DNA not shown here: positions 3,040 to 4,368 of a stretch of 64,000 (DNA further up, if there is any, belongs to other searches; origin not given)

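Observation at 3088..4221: Fic-family protein with intact inhibitory motif but Gln replacing the catalytic His, behind an operator-like palindrome array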

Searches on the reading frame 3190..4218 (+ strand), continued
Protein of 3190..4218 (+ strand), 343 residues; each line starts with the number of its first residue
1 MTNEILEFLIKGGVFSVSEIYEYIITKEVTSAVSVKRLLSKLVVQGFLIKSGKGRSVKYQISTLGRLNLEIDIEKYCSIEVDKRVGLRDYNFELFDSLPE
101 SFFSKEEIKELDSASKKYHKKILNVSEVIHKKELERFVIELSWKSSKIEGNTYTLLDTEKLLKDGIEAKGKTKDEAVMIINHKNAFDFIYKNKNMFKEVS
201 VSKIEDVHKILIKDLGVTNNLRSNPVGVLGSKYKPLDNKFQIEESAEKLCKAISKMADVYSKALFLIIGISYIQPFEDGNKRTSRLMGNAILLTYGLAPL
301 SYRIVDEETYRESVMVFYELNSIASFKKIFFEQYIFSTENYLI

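Call 32: fold_search(model_id=the predicted structure, library=pdb)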
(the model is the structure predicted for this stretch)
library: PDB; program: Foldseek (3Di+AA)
matches with E <= 10: 927; with E <= 0.001: 55
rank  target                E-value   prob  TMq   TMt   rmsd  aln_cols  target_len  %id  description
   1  6i7i                  5.6e-10  1.00  0.61  0.62   2.7       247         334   20  Crystal structure of dimeric FICD mutant K256A complexed with MgATP (released 2019-09-25)
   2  4u0z_D                2.1e-09  1.00  0.60  0.63   3.0       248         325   21  Eukaryotic Fic Domain containing protein with bound APCPP (released 2014-12-10)
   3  6i7l                  2.2e-09  1.00  0.61  0.63   2.6       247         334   21  Crystal structure of monomeric FICD mutant L258D complexed with MgAMP-PNP (released 2019-09-25)
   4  6i7g_B                2.3e-09  1.00  0.62  0.62   2.5       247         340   21  Crystal structure of dimeric wild type FICD complexed with ATP (released 2019-09-25)
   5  4u0z_C                2.4e-09  1.00  0.61  0.64   2.7       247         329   21  Eukaryotic Fic Domain containing protein with bound APCPP (released 2014-12-10)
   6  4u0z_B                2.8e-09  1.00  0.59  0.62   3.0       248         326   21  Eukaryotic Fic Domain containing protein with bound APCPP (released 2014-12-10)
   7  6i7k                  2.9e-09  1.00  0.61  0.63   2.6       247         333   21  Crystal structure of monomeric FICD mutant L258D complexed with MgATP (released 2019-09-25)
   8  9yz5_A                2.9e-09  1.00  0.61  0.63   2.7       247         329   20  human FicD bound with farnesyl pyrophosphate (released 2026-02-25)
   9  4u07_A                2.9e-09  1.00  0.59  0.63   3.1       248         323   21  ATP bound to eukaryotic FIC domain containing protein (released 2014-12-10)
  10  4u0z_A                3.6e-09  1.00  0.59  0.63   2.9       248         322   21  Eukaryotic Fic Domain containing protein with bound APCPP (released 2014-12-10)
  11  4u0z_G                3.6e-09  1.00  0.59  0.63   3.1       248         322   21  Eukaryotic Fic Domain containing protein with bound APCPP (released 2014-12-10)
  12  4u0z_H                3.7e-09  1.00  0.59  0.63   2.9       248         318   21  Eukaryotic Fic Domain containing protein with bound APCPP (released 2014-12-10)
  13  4u04_B                4.1e-09  1.00  0.60  0.64   2.4       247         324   21  Structure of a eukaryotic fic domain containing protein (released 2014-12-10)
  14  4u0z_E                4.1e-09  1.00  0.59  0.62   3.1       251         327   21  Eukaryotic Fic Domain containing protein with bound APCPP (released 2014-12-10)
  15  5jj6_B                4.1e-09  1.00  0.58  0.60   3.8       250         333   20  Fic-1 (aa134 - 508) from C. elegans (released 2016-06-01)
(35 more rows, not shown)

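Call 43: search_protein_representatives(protein=window:3190-4218:+)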
Query: 343 residues. Proteins with E-value up to 0.001 (for the whole library): 3407; up to 1e-10: 1208; up to 1e-30: 299. The best 150 are listed.
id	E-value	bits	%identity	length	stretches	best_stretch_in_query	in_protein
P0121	1.1e-105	369.7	53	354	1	3-343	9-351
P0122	7.8e-105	366.9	52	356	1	9-342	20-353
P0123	2.0e-88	313.0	45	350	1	5-341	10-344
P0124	2.0e-88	313.0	48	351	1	5-341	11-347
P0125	9.6e-87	307.4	48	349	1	16-342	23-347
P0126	6.9e-86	304.6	47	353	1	3-342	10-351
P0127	1.2e-85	303.8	47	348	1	5-341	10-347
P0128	6.7e-85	301.4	47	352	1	33-341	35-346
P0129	1.6e-84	300.1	45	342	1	3-341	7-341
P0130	2.1e-83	296.5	46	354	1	32-342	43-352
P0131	4.2e-82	292.2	44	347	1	6-341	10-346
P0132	6.7e-82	291.5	47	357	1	5-341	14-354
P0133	1.0e-80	287.7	45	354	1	4-342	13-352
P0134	1.0e-80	287.7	46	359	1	20-342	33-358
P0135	1.2e-80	287.5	43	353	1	30-341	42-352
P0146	7.2e-75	268.4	39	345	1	4-343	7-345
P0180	1.2e-63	231.6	41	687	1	31-341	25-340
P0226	1.0e-48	182.5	31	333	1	34-341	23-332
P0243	1.3e-43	165.7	36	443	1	32-341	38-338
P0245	1.0e-42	162.8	35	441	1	10-341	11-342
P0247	2.5e-42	161.6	38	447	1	39-340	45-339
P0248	3.0e-42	161.3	38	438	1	37-334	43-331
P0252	5.0e-42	160.6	38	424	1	30-342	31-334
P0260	2.9e-41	158.1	34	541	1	4-338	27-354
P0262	3.2e-41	157.9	40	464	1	126-341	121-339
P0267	2.0e-40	155.3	36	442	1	16-338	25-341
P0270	2.1e-39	152.0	39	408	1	128-338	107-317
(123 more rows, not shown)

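Call 45: list_cluster_members(proteins=[P0243, P0245, P0247, P0248, P0252, P0260, P0267, P0270, P0180, P0262])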
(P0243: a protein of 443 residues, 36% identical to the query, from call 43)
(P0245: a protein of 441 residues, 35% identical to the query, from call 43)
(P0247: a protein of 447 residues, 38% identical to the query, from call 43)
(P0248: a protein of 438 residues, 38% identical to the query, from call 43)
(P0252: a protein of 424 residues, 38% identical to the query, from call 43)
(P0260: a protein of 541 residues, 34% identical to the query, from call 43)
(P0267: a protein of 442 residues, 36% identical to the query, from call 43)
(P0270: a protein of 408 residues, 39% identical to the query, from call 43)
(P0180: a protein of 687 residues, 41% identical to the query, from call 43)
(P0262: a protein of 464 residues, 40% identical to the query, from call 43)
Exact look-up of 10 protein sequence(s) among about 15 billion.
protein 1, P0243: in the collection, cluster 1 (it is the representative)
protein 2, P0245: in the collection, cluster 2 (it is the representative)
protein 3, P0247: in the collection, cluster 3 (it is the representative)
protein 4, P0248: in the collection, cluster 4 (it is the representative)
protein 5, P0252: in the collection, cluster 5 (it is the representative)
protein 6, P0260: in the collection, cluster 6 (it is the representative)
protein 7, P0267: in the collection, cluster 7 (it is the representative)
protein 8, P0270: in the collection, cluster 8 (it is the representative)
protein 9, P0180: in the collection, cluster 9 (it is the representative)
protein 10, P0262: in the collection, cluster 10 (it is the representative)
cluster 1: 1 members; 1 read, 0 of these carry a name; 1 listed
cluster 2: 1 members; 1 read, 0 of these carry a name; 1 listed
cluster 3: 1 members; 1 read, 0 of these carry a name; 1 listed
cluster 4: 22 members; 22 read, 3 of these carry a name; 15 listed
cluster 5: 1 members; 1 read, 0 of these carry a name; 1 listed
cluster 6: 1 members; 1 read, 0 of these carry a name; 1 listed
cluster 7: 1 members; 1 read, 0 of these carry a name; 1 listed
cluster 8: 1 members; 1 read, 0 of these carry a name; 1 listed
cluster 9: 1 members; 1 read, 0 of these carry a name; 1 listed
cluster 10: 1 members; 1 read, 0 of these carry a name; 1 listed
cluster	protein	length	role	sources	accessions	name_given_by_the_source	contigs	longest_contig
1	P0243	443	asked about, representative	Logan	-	-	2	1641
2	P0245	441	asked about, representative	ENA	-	-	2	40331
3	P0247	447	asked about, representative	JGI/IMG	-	-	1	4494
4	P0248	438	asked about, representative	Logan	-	-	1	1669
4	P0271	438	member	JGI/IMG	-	DNA-binding transcriptional ArsR family regulator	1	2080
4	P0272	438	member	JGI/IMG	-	DNA-binding transcriptional ArsR family regulator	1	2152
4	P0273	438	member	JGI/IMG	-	DNA-binding Lrp family transcriptional regulator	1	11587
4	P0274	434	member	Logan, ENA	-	-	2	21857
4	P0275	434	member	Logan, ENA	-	-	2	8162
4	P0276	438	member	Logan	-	-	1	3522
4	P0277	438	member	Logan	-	-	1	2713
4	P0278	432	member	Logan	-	-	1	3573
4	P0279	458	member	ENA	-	-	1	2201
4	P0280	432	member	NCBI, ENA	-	-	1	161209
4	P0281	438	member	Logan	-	-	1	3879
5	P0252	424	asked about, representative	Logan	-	-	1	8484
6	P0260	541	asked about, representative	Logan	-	-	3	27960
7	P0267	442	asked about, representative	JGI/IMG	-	-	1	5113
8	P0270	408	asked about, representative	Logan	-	-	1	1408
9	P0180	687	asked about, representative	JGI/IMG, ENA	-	-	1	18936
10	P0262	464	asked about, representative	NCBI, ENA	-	-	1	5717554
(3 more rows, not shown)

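Call 46: search_protein_families(library=pfam, proteins=[P0245, P0248, P0260, P0262, P0180, P0270, P0252, P0121, P0146, P0226], max_evalue=0.01)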
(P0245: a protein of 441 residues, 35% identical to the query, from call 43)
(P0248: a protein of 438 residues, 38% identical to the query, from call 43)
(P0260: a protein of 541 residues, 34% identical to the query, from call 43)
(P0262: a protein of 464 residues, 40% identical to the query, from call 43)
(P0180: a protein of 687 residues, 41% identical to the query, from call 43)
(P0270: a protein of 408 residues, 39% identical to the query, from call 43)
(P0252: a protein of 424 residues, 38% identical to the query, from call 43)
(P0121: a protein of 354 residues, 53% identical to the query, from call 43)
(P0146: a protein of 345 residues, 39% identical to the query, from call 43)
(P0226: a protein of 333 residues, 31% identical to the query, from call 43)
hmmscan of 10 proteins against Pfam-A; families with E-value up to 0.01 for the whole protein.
P0245 (441 aa): 1 family
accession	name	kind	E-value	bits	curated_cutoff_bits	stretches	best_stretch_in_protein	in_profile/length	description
PF02661.23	Fic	-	6.5e-08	33.8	24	1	199-292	4-92/93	Fic/DOC family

P0248 (438 aa): 2 families
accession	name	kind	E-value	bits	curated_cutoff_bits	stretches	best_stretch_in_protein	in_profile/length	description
PF02661.23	Fic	-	5e-12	46.9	24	1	193-287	2-91/93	Fic/DOC family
PF22168.2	DIP2311-like_C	-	0.0046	17.7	27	1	36-67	31-62/63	Transcriptional regulator DIP2311-like, C-terminal domain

P0260 (541 aa): 1 family
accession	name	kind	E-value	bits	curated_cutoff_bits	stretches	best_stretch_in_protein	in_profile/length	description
PF02661.23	Fic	-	6.7e-06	27.3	24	1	211-307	2-92/93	Fic/DOC family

P0262 (464 aa): 1 family
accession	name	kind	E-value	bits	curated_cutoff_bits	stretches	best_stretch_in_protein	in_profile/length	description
PF02661.23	Fic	-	4.3e-06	27.9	24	1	193-288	2-91/93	Fic/DOC family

P0180 (687 aa): 2 families
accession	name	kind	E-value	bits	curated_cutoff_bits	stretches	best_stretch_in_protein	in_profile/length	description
PF02661.23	Fic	-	1e-09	39.5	24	1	201-291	5-93/93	Fic/DOC family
PF08279.18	HTH_11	-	2e-05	24.8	25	1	12-53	15-54/55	HTH domain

P0270 (408 aa): 1 family
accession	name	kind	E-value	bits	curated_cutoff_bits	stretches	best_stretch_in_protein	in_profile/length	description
PF02661.23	Fic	-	5.2e-11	43.7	24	1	176-270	4-92/93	Fic/DOC family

P0252 (424 aa): 2 families
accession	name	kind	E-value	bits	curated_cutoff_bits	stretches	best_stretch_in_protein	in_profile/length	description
PF02661.23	Fic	-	1.6e-09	38.9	24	1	189-282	3-91/93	Fic/DOC family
PF12802.13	MarR_2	-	0.00036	21.1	27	1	5-56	6-57/61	MarR family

P0121 (354 aa): 1 family
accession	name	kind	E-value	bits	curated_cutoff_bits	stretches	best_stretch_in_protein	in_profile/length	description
PF02661.23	Fic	-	4.6e-12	47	24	1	209-300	4-93/93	Fic/DOC family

P0146 (345 aa): 3 families
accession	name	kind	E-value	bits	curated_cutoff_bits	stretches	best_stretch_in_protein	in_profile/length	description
PF02661.23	Fic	-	1e-12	49.2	24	1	202-294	3-93/93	Fic/DOC family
PF08220.18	HTH_DeoR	-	0.00014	22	21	1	4-54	1-46/57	DeoR-like helix-turn-helix domain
PF01316.27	Arg_repressor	-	0.0015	18.7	27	1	3-44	5-46/70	Arginine repressor, DNA binding domain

P0226 (333 aa): 1 family
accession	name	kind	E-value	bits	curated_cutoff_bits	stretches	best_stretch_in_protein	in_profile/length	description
PF02661.23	Fic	-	2.8e-10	41.3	24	1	190-283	2-93/93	Fic/DOC family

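Call 48: find_encoding_contigs(protein=P0262, flank=3000, max_places=3)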
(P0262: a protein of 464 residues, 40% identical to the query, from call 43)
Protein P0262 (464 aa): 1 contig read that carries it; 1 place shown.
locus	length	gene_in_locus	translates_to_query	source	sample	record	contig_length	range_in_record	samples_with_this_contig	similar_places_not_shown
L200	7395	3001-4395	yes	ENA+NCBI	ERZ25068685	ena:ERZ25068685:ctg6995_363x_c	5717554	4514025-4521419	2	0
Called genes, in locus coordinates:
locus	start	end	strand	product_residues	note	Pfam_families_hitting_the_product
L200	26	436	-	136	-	PF01936:NYN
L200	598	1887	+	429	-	-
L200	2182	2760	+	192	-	PF05685:Uma2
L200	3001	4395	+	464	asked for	PF02661:Fic (weak)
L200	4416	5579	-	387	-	PF14294:DUF4372, PF01609:DDE_Tnp_1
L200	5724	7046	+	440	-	-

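Call 49: find_encoding_contigs(protein=P0245, flank=3000, max_places=3)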
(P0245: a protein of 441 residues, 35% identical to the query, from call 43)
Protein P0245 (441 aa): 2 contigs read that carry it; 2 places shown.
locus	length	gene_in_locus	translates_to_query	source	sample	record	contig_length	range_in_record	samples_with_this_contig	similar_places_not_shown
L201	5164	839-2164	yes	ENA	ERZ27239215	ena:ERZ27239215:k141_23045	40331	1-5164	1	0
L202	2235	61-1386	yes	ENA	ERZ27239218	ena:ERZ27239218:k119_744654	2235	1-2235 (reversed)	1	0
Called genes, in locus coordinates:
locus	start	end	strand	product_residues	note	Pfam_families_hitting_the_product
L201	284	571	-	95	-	-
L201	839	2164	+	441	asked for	PF02661:Fic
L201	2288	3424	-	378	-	-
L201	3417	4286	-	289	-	PF00145:DNA_methylase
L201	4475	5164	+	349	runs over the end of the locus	PF01555:N6_N4_Mtase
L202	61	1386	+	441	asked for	PF02661:Fic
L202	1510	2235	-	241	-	?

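Call 55: search_dna_similar(query=window:3190-4218:+, collection=phages, mode=protein, max_rows=15)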
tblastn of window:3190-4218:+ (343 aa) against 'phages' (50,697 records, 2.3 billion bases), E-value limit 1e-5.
Records with a match: 23; places in all: 24; records where one place covers at least 80% of the query: 0.
Best place of each record, by identity: <60% 23.
By first word of the organism name: Streptococcus 19; Bacteriophage 2; Listeria 2.
By host as written in the record: Listeria monocytogenes 2; Streptococcus marmotae HTS5 2; - 1; Streptococcus porci DSM_23759 1; Helicobacter bizzozeronii 1; Streptococcus sanguinis FSS4 1; Streptococcus sanguinis SK160 1; Streptococcus pneumoniae 19F/2 1; and 13 more.
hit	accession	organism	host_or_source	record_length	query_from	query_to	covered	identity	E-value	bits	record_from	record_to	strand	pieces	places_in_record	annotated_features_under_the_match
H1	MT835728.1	Bacteriophage sp.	human fecal samples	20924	133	335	59%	30.3%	9e-17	87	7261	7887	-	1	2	record has no annotation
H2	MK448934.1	Streptococcus phage Javan422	Streptococcus porci DSM_23759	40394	121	330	61%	28.8%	6e-18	91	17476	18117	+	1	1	Huntingtin interacting protein E-like protein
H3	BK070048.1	Bacteriophage sp.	Helicobacter bizzozeronii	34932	143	334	56%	31.3%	1e-19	96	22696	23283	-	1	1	Huntingtin interacting protein E-like protein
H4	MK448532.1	Streptococcus satellite phage Javan545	Streptococcus sanguinis FSS4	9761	134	312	52%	27.5%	6e-7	57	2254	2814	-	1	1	hypothetical protein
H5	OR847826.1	Listeria phage LM 4-11-1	Listeria monocytogenes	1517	122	300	52%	27.0%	2e-9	64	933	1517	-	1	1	record has no annotation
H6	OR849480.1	Listeria phage LM 4-14-1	Listeria monocytogenes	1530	122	300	52%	27.0%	2e-9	64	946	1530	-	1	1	record has no annotation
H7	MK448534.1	Streptococcus satellite phage Javan547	Streptococcus sanguinis SK160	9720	134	312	52%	26.8%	2e-6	56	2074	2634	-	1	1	hypothetical protein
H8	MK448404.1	Streptococcus satellite phage Javan292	Streptococcus marmotae HTS5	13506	134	312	52%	25.8%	2e-9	65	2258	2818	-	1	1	hypothetical protein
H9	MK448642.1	Streptococcus satellite phage Javan754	Streptococcus pneumoniae 19F/2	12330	120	300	53%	25.1%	2e-9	65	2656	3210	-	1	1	hypothetical protein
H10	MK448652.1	Streptococcus satellite phage Javan763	Streptococcus pneumoniae 15C/2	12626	120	300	53%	25.1%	2e-9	65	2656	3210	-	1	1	hypothetical protein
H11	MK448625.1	Streptococcus satellite phage Javan738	Streptococcus pneumoniae 35F/2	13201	120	300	53%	25.1%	2e-9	65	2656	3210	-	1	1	hypothetical protein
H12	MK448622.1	Streptococcus satellite phage Javan735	Streptococcus pneumoniae 34/4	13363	120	300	53%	25.1%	2e-9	65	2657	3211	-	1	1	hypothetical protein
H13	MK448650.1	Streptococcus satellite phage Javan761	Streptococcus pneumoniae 9V/6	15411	120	300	53%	25.1%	2e-9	65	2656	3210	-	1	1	hypothetical protein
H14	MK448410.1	Streptococcus satellite phage Javan298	Streptococcus mitis 10712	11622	131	300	50%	26.1%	1e-9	66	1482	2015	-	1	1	hypothetical protein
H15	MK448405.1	Streptococcus satellite phage Javan293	Streptococcus marmotae HTS5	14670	134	300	49%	25.8%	2e-9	65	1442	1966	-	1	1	hypothetical protein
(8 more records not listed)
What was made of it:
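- Tried and rejected: Phage origin: the phage collection contains only distant Fic proteins at 25-31% identity (call 55).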

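Call 56: search_dna_similar(query=window:3190-4218:+, collection=plasmids, mode=protein, max_rows=15)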
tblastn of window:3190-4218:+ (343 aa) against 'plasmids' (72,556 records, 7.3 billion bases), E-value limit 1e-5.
Records with a match: 291; places in all: 298; records where one place covers at least 80% of the query: 10.
Best place of each record, by identity: <60% 291.
By first word of the organism name: Listeria 100; Piscirickettsia 41; Campylobacter 21; Clostridium 8; Enterococcus 6; Bacillus 6; Bacteroides 5; Fusobacterium 5; Mycetohabitans 5; Rhizobium 4; and 55 more.
By predicted mobility (MOB-suite, as given by PLSDB): non-mobilizable 151; mobilizable 85; conjugative 55.
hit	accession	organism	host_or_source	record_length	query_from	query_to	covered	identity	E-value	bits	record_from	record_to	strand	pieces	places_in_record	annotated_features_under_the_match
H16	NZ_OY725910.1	Bacteroides finegoldii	-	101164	52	342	85%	45.1%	9e-73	251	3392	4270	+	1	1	Fic family protein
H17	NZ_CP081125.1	Sulfitobacter sp. S190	-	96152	45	343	87%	32.5%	1e-44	171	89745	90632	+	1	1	Fic family protein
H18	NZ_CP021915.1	Sagittula sp. P11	cell culture,sulfidic waters (60 m) ...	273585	45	341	87%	32.4%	2e-36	146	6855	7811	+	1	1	Fic family protein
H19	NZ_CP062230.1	Mesorhizobium onobrychidis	Sainfoin,pure bacterial culture,Nodule ...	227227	48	341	86%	32.5%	1e-36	147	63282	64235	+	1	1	Fic family protein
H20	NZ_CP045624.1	Roseibium aggregatum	-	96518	46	341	86%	31.2%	1e-37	150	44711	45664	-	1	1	Fic family protein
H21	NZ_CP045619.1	Roseibium aggregatum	-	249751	46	341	86%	30.8%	2e-38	152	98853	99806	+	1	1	Fic family protein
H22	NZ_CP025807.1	Sulfitobacter sp. SK012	Marine Sediment,North Sea (sediment)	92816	46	343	87%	30.6%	9e-40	156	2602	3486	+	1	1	Fic family protein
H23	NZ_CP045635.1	Roseibium aggregatum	-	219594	46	341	86%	30.4%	2e-37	150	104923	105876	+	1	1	Fic family protein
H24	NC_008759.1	Polaromonas naphthalenivorans CJ2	-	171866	51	341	85%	30.2%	2e-32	135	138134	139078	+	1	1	Fic family protein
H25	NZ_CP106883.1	Comamonas endophytica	Indosasa shibataeoides,cell culture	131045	46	341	86%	29.1%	2e-30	129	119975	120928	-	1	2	Fic family protein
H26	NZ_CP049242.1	Allorhizobium pseudoryzae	cell culture,soil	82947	106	341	69%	34.7%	9e-37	147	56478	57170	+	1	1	Fic family protein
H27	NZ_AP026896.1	Aeromonas caviae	Microbe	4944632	94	342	73%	31.6%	1e-33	138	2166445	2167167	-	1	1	none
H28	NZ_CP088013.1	Rhizobium sp. T136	Melilotus albus,Cell culture,root nodule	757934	123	343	64%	35.6%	2e-36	147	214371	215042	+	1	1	Fic family protein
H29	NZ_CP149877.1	Rhizobium sp. T1473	-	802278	123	343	64%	35.6%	2e-36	147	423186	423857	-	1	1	Fic family protein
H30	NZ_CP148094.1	Rhizobium sp. T1470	-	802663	123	343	64%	35.6%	2e-36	147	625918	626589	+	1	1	Fic family protein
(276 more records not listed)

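Call 57: get_annotated_region(hit=H16, flank=3000)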
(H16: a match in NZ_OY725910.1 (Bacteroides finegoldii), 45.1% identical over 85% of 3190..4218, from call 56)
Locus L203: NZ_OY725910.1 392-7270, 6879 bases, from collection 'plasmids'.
description: Bacteroides finegoldii strain Bacteroides finegoldii TSDC17.2-1.1 plasmid 8, complete sequence
organism: Bacteroides finegoldii (NCBI taxid 338188)
taxonomy: Bacteria; Bacteroidota; Bacteroidia; Bacteroidales; Bacteroidaceae; Bacteroides; Bacteroides finegoldii
host: -; source: -; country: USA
typing (MOB-suite, as given by PLSDB): non-mobilizable
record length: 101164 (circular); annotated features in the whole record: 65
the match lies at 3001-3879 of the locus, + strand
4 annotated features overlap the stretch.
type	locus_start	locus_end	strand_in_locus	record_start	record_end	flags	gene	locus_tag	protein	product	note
CDS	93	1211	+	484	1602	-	-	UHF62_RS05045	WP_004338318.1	site-specific integrase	GO:0015074 - DNA integration [Evidence IEA]; GO:0006310 - DNA recombination [Evidence IEA]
CDS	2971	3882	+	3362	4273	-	-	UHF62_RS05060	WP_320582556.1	Fic family protein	-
CDS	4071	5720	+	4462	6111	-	-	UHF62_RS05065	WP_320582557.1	DUF6377 domain-containing protein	-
CDS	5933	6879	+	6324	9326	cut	-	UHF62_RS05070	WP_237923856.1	TonB-dependent receptor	-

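Call 58: get_annotated_region(hit=H17, flank=3000)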
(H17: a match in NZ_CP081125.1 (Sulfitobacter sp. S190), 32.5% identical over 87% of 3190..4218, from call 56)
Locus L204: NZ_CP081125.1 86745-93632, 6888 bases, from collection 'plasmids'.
description: Sulfitobacter sp. S190 plasmid unnamed5, complete sequence
organism: Sulfitobacter sp. S190 (NCBI taxid 2867022)
taxonomy: Bacteria; Pseudomonadota; Alphaproteobacteria; Rhodobacterales; Roseobacteraceae; Sulfitobacter; Sulfitobacter sp. S190
host: -; source: -; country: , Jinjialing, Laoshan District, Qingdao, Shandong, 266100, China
typing (MOB-suite, as given by PLSDB): non-mobilizable; mating-pair formation MPF_T
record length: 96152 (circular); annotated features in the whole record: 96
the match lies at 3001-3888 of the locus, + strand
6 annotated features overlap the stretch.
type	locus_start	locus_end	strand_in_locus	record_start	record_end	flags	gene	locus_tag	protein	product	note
CDS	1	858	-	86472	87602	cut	-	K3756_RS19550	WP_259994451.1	tyrosine-type recombinase/integrase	GO:0015074 - DNA integration [Evidence IEA]; GO:0006310 - DNA recombination [Evidence IEA]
CDS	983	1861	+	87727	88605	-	-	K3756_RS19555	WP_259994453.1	DUF1403 family protein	-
CDS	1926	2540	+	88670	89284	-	-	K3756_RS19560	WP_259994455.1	SMC-Scp complex subunit ScpB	-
CDS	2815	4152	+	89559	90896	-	-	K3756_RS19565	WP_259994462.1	Fic family protein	-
CDS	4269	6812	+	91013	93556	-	-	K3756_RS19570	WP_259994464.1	TerB N-terminal domain-containing protein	-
CDS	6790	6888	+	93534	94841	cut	-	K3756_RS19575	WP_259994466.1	ATP-binding protein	-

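Call 63: get_annotated_region(hit=H19, flank=1500)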
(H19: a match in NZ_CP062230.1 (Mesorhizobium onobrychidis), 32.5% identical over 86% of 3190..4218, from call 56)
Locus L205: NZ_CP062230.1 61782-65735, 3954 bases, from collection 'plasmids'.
description: Mesorhizobium onobrychidis strain OM4 plasmid pOM4, complete sequence
organism: Mesorhizobium onobrychidis (NCBI taxid 2775404)
taxonomy: Bacteria; Pseudomonadota; Alphaproteobacteria; Hyphomicrobiales; Phyllobacteriaceae; Mesorhizobium; Mesorhizobium onobrychidis
host: -; source: Sainfoin,pure bacterial culture,Nodule tissue; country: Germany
typing (MOB-suite, as given by PLSDB): non-mobilizable; mating-pair formation MPF_T
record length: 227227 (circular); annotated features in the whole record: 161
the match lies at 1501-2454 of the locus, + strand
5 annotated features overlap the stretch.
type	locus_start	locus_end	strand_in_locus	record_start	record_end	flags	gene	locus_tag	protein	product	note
CDS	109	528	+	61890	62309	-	-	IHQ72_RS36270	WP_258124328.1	hypothetical protein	-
CDS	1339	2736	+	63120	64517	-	-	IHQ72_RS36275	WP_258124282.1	Fic family protein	-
CDS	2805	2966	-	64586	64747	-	-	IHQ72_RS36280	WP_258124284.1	hypothetical protein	-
CDS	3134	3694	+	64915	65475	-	-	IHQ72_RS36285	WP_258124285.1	ATP-binding protein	-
CDS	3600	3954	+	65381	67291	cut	-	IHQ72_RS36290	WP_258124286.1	S8 family peptidase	-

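Call 64: get_annotated_region(hit=H20, flank=1500)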
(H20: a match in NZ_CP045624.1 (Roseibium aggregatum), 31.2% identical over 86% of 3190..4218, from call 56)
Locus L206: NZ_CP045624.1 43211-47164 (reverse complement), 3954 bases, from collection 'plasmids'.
description: Roseibium aggregatum strain SDL044 plasmid unnamed2, complete sequence
organism: Roseibium aggregatum (NCBI taxid 187304)
taxonomy: Bacteria; Pseudomonadota; Alphaproteobacteria; Hyphomicrobiales; Stappiaceae; Roseibium; Roseibium aggregatum
host: -; source: -; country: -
typing (MOB-suite, as given by PLSDB): non-mobilizable
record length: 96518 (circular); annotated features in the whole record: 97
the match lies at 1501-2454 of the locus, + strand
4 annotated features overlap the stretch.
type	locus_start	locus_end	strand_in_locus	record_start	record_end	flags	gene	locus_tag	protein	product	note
CDS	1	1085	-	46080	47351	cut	-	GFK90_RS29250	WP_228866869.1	DNA repair exonuclease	-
CDS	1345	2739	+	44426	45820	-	-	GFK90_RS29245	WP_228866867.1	Fic family protein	-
CDS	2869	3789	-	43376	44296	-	-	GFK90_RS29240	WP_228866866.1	LysR family transcriptional regulator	-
CDS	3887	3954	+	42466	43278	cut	-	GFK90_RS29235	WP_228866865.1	class II aldolase/adducin family protein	-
